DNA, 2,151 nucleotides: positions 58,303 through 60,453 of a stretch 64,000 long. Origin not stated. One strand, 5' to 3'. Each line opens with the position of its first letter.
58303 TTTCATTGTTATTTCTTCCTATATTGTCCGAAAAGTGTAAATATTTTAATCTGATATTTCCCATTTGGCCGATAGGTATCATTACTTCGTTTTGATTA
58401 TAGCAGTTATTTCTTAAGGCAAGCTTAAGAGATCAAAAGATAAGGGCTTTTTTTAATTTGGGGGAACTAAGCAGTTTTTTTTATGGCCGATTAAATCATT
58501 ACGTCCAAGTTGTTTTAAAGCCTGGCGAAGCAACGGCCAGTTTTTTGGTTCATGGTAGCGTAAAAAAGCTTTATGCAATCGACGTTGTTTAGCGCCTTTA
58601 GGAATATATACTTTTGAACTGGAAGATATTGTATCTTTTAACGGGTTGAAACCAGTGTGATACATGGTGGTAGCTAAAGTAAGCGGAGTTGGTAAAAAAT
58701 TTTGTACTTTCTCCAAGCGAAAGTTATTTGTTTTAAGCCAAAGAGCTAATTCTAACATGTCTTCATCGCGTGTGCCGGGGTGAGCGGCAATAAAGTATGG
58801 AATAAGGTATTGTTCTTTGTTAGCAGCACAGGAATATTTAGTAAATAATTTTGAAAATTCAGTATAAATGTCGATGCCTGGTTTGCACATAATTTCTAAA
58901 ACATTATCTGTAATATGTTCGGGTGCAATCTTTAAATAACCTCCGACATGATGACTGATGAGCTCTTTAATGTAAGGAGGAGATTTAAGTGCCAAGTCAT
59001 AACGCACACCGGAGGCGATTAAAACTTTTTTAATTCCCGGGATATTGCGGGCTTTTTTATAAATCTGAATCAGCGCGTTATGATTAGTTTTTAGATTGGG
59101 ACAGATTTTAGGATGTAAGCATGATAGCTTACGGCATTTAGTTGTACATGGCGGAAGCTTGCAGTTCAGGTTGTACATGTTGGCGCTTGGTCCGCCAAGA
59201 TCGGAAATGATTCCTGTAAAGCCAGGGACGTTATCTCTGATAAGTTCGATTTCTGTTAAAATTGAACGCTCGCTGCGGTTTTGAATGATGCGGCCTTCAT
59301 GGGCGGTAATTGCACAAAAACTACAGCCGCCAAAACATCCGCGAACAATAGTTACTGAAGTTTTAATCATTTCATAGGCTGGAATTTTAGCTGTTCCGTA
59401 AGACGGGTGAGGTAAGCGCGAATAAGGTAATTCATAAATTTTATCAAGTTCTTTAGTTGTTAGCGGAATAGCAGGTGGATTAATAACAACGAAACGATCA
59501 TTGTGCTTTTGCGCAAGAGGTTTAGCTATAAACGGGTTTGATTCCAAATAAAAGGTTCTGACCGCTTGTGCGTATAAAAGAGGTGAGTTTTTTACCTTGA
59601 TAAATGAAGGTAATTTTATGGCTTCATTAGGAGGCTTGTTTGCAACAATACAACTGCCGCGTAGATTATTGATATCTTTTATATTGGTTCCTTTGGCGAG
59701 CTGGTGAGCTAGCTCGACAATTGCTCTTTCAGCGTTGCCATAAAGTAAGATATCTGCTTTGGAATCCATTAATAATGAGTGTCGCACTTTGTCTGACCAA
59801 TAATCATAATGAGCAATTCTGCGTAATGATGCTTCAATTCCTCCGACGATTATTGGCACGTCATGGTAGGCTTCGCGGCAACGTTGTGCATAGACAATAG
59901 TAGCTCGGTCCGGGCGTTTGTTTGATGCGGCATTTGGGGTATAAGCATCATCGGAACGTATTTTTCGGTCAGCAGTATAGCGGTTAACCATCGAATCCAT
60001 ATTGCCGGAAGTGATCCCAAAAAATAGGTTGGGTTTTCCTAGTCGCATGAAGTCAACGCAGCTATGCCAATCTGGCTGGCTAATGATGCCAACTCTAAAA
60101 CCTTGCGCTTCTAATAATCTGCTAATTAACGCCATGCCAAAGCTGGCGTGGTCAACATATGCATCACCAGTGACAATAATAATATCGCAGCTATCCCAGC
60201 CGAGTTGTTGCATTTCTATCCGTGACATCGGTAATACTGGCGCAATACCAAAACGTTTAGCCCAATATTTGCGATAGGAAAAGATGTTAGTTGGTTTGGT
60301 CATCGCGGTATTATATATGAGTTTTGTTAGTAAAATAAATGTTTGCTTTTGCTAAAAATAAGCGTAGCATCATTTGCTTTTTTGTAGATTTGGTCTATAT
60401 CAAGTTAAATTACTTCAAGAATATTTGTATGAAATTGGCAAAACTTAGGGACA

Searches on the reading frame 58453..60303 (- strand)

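Call 15: search_protein_families(library=pfam, proteins=[window:58453-60303:-], max_evalue=0.0001)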
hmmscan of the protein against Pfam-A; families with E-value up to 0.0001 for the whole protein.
window:58453-60303:- (616 aa): 3 families
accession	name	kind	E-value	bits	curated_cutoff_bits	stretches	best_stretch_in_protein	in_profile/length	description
PF08497.15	Radical_SAM_N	-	6.7e-136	452.9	25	1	24-316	2-301/301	Radical SAM N-terminal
PF11842.13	DUF3362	-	8.8e-39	133.6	27.6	1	531-615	1-85/151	Domain of unknown function (DUF3362)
PF04055.27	Radical_SAM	-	8.2e-08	33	29.5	1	318-522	2-165/166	Radical SAM superfamily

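Call 32: search_protein_families(library=ncbifam, proteins=[window:58453-60303:-], max_evalue=1e-10)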
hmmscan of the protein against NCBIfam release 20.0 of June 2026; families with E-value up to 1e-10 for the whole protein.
window:58453-60303:- (616 aa): 1 family
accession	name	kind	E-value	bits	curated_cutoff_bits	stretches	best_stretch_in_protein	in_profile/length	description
TIGR03904.1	SAM_YgiQ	equivalog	4.6e-255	847.4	462.35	1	24-581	2-557/558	YgiQ family radical SAM protein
